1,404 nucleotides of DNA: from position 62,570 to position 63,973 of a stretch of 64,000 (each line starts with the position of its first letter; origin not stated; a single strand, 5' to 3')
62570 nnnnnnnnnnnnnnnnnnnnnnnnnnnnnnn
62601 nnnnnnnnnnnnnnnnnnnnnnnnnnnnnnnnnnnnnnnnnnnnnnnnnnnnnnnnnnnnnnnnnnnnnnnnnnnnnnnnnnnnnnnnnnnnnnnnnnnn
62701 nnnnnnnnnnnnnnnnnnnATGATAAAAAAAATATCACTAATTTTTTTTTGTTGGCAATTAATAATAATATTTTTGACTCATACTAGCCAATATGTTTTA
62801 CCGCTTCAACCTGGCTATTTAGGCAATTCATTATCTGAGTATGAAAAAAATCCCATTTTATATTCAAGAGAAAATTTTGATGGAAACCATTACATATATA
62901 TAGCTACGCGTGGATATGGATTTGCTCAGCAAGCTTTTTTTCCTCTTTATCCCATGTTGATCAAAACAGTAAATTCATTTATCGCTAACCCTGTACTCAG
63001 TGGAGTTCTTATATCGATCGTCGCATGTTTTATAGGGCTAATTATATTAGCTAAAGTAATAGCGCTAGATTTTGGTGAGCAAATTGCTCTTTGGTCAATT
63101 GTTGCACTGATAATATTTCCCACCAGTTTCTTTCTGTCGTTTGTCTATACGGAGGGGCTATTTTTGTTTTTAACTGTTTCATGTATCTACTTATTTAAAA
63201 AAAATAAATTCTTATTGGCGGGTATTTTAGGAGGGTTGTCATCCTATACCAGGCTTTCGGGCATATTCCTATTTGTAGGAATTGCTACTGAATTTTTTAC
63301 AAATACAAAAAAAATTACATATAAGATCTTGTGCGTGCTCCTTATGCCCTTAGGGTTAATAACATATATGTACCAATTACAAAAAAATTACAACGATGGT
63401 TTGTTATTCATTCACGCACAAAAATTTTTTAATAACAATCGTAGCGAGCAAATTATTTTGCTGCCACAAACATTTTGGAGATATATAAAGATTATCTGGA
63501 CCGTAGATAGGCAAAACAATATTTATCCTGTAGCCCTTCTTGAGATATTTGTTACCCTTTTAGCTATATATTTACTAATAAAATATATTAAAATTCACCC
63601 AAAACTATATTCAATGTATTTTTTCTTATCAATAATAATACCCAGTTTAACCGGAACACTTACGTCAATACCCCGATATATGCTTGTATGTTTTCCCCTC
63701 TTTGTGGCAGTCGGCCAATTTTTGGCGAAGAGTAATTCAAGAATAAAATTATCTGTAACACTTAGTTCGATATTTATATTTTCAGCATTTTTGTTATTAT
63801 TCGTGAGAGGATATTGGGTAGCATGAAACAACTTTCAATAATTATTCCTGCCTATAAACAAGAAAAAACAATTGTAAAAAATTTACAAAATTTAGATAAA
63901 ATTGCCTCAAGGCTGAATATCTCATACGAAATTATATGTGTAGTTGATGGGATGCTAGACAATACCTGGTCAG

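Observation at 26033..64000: About 38-kb uninterrupted glycosylation supercluster with ~30 glycosyltransferase-type genes and pervasive translational coupling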

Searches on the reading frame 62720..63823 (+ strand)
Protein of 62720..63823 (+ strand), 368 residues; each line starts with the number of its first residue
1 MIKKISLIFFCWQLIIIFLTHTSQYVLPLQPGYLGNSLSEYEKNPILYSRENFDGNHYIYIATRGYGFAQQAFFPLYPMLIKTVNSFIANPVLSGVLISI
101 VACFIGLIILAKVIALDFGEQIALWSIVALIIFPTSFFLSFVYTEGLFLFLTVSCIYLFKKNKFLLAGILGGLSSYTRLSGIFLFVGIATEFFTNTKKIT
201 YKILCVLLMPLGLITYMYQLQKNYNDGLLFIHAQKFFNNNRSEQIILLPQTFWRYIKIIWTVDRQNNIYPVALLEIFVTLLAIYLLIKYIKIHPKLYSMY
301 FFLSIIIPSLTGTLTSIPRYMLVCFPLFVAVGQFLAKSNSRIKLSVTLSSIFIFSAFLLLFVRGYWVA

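Call 5: search_protein_families(library=pfam, proteins=[window:62720-63823:+], max_evalue=0.01)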
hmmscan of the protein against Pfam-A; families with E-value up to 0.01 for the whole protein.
window:62720-63823:+ (368 aa): 0 families

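Call 11: search_protein_families(library=ncbifam, proteins=[window:62720-63823:+], max_evalue=0.01)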
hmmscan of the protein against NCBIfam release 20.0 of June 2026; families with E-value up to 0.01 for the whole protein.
window:62720-63823:+ (368 aa): 1 family
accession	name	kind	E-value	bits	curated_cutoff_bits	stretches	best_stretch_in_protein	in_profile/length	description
NF046093.1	AZOBR_p60025_fam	subfamily_domain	1.4e-05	24.4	150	1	42-211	50-231/232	AZOBR_p60025 family cell surface glycopolymer formation protein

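Call 12: find_encoding_contigs(protein=window:62720-63823:+, flank=10000, max_places=6)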
Protein window:62720-63823:+ (368 aa): 5 contigs read that carry it; 2 places shown.
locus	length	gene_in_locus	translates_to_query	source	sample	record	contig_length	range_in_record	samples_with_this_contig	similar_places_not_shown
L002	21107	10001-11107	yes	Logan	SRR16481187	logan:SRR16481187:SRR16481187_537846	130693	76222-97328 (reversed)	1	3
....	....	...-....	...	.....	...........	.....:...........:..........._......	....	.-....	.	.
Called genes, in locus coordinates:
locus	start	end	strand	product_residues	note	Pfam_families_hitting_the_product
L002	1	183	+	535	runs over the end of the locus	-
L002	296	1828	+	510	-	-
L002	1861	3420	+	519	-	-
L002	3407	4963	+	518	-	-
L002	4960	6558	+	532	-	PF13231:PMT_2 (weak)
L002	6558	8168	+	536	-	PF13231:PMT_2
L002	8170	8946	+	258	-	PF00535:Glycos_transf_2, PF13641:Glyco_tranf_2_3 (faint)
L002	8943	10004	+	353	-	PF13439:Glyco_transf_4, PF00534:Glycos_transf_1, PF13692:Glyco_trans_1_4, PF20706:GT4-conflict (weak)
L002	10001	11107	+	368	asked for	-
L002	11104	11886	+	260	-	PF00535:Glycos_transf_2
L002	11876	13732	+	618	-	PF12979:DUF3863 (faint)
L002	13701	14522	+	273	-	PF00106:adh_short, PF13561:adh_short_C2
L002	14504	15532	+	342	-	PF13641:Glyco_tranf_2_3 (faint), PF00535:Glycos_transf_2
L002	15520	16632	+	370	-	PF13439:Glyco_transf_4, PF20706:GT4-conflict, PF00534:Glycos_transf_1, PF13692:Glyco_trans_1_4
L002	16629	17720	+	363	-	PF13439:Glyco_transf_4, PF20706:GT4-conflict, PF00534:Glycos_transf_1, PF13692:Glyco_trans_1_4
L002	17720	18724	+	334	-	-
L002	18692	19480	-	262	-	PF00535:Glycos_transf_2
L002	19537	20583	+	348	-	PF01073:3Beta_HSD, PF01370:Epimerase, PF02719:Polysacc_synt_2, PF04321:RmlD_sub_bind (weak), PF05368:NmrA (weak), PF16363:GDP_Man_Dehyd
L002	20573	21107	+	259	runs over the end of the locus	PF00483:NTP_transferase, PF12804:NTP_transf_3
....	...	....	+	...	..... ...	-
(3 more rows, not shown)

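Call 44: find_homologous_proteins(query=window:62720-63823:+, max_evalue=0.00001)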
Query window:62720-63823:+ (368 aa): 499 proteins with E <= 0.00001 among 8000 candidates; the best 120 are listed.
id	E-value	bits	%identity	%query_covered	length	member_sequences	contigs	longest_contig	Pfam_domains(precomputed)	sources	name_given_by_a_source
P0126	5.5e-233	791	100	100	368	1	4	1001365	-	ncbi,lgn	-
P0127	4.9e-92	327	46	100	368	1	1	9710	PF04188.19,PF13231.13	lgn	-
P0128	1.5e-90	322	47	100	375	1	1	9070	PF13231.13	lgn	-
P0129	3.7e-90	321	48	98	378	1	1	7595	-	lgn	-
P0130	6.7e-89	317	43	99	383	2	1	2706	-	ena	-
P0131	8.1e-89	317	47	100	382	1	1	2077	-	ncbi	-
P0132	2.0e-88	315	45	99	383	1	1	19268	-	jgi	jgi:Gpi18-like mannosyltransferase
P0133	4.9e-87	311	45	96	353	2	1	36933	PF04188.19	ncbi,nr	ncbi:hypothetical protein HZB69_03900 [Candidatus Amesbacteria bacterium]|nr:hypothetical protein [C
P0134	6.5e-87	310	45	100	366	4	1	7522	PF13231.13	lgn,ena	-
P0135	1.9e-86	309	46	98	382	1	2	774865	PF13231.13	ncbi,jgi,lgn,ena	-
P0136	1.5e-85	306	45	99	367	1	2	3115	-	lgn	-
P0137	2.8e-85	305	43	98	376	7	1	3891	PF04188.19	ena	-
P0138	3.3e-84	302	44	97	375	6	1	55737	PF13231.13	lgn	-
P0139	3.6e-84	301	44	96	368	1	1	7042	PF13231.13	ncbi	-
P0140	4.2e-84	301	45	100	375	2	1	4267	PF13231.13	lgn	-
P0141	6.3e-84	301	44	100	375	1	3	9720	PF13231.13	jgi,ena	-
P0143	7.8e-84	300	44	100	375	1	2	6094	PF13231.13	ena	-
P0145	1.5e-83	299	44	100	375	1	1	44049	PF13231.13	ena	-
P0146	1.8e-83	299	44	98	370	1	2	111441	PF04188.19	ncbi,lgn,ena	ncbi:MAG: mannosyltransferase family protein [Patescibacteria group bacterium]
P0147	2.0e-83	299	44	98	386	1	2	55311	PF04188.19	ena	-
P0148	6.5e-83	297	40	99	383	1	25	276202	PF04188.19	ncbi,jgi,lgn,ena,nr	ncbi:MAG: hypothetical protein UX91_C0002G0015 [Candidatus Amesbacteria bacterium GW2011_GWB1_47_19]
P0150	3.6e-81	292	44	98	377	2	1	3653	PF04188.19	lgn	-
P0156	1.1e-71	260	41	100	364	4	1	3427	PF04188.19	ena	-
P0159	4.1e-70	255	41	100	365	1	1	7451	PF04188.19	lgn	-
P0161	2.5e-67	246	41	100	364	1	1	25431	PF04188.19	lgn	-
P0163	3.0e-66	242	38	99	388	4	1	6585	PF04188.19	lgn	-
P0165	7.9e-65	238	39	100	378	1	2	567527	PF04188.19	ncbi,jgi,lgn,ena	-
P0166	8.7e-65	238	39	98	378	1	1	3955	PF04188.19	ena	-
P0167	1.6e-64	237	38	100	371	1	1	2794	PF13231.13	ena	-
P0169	6.1e-63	232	42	98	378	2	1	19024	PF04188.19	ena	-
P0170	2.0e-62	230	38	100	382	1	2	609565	PF04188.19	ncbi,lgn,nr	ncbi:hypothetical protein HY404_01140 [Candidatus Microgenomates bacterium]|nr:hypothetical protein 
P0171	2.8e-62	229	38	100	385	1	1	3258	PF04188.19,PF13231.13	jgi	jgi:Gpi18-like mannosyltransferase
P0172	6.6e-62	228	39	100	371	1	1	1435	PF13231.13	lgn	-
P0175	9.8e-61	224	41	88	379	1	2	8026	PF04188.19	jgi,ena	-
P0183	1.2e-59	221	40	98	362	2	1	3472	PF04188.19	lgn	-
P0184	1.4e-59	221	39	100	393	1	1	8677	PF04188.19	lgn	-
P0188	3.7e-59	219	40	98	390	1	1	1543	PF13231.13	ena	-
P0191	5.0e-59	219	40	100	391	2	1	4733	PF04188.19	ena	-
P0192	5.6e-59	219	40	100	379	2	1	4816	PF04188.19,PF13231.13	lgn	-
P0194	1.1e-58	218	40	98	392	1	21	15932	PF04188.19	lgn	-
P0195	1.3e-58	217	38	100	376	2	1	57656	PF04188.19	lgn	-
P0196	1.4e-58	217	39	99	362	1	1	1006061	PF04188.19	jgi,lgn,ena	jgi:hypothetical protein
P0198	2.3e-58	217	37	100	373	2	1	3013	PF04188.19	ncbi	-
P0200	4.4e-58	216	38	100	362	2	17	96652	PF04188.19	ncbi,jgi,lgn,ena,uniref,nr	ncbi:hypothetical protein A3G14_05405 [Candidatus Curtissbacteria bacterium RIFCSPLOWO2_12_FULL_38_9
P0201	5.4e-58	215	37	100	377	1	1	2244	PF13231.13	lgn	-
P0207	1.2e-57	214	39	99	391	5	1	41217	PF13231.13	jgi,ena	-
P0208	1.4e-57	214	44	76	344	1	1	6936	PF04188.19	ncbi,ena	-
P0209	1.7e-57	214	37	98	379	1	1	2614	PF04188.19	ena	-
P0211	2.1e-57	213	38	99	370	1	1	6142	PF04188.19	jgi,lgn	-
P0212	2.1e-57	213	42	88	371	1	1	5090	PF04188.19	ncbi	-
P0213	3.4e-57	213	38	100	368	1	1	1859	PF04188.19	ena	-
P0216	1.9e-56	210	38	100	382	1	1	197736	PF04188.19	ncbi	-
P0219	2.6e-56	210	37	99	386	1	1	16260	PF04188.19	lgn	-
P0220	3.5e-56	209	39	98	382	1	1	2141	PF04188.19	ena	-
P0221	4.0e-56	209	38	98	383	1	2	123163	PF04188.19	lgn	-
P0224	2.4e-55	207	41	93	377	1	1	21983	PF04188.19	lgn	-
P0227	2.6e-55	206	37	99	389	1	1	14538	PF04188.19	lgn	-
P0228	3.3e-55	206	37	97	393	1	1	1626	PF04188.19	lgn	-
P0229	4.4e-55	206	39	98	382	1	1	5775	PF04188.19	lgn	-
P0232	9.7e-55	205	38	100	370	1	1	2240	PF04188.19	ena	-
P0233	1.3e-54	204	39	98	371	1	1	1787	PF13231.13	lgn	-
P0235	2.3e-54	203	39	100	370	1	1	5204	PF04188.19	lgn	-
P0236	2.6e-54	203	38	88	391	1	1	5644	PF04188.19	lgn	-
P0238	4.0e-54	203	38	98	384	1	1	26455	PF04188.19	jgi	-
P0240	5.7e-54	202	41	86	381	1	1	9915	PF04188.19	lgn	-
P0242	1.4e-53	201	39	100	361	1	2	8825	PF04188.19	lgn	-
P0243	1.9e-53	200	36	99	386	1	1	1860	PF04188.19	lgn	-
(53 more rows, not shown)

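Call 58: search_protein_families(library=pfam, proteins=[L002:11876-13729:+, L002:17720-18721:+], max_evalue=0.01)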
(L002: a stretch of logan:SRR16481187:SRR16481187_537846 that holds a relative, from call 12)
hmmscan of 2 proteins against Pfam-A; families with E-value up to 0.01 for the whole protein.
L002:11876-13729:+ (618 aa): 1 family
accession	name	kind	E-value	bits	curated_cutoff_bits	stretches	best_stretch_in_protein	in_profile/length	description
PF12979.12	DUF3863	-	0.00029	20.2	27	1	136-221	119-202/349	Domain of Unknown Function with PDB structure (DUF3863)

L002:17720-18721:+ (334 aa): 0 families

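Call 60: search_solved_structures(query=L002:11876-13729:+, max_evalue=1, show_alignments=1)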
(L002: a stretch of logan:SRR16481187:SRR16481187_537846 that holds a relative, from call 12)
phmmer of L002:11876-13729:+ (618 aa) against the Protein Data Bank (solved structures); distinct sequences matched with E-value up to 1: 1.
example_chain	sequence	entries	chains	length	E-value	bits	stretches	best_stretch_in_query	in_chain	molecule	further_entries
3lm3_A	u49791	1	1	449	0.0019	20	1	128-222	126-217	uncharacterized protein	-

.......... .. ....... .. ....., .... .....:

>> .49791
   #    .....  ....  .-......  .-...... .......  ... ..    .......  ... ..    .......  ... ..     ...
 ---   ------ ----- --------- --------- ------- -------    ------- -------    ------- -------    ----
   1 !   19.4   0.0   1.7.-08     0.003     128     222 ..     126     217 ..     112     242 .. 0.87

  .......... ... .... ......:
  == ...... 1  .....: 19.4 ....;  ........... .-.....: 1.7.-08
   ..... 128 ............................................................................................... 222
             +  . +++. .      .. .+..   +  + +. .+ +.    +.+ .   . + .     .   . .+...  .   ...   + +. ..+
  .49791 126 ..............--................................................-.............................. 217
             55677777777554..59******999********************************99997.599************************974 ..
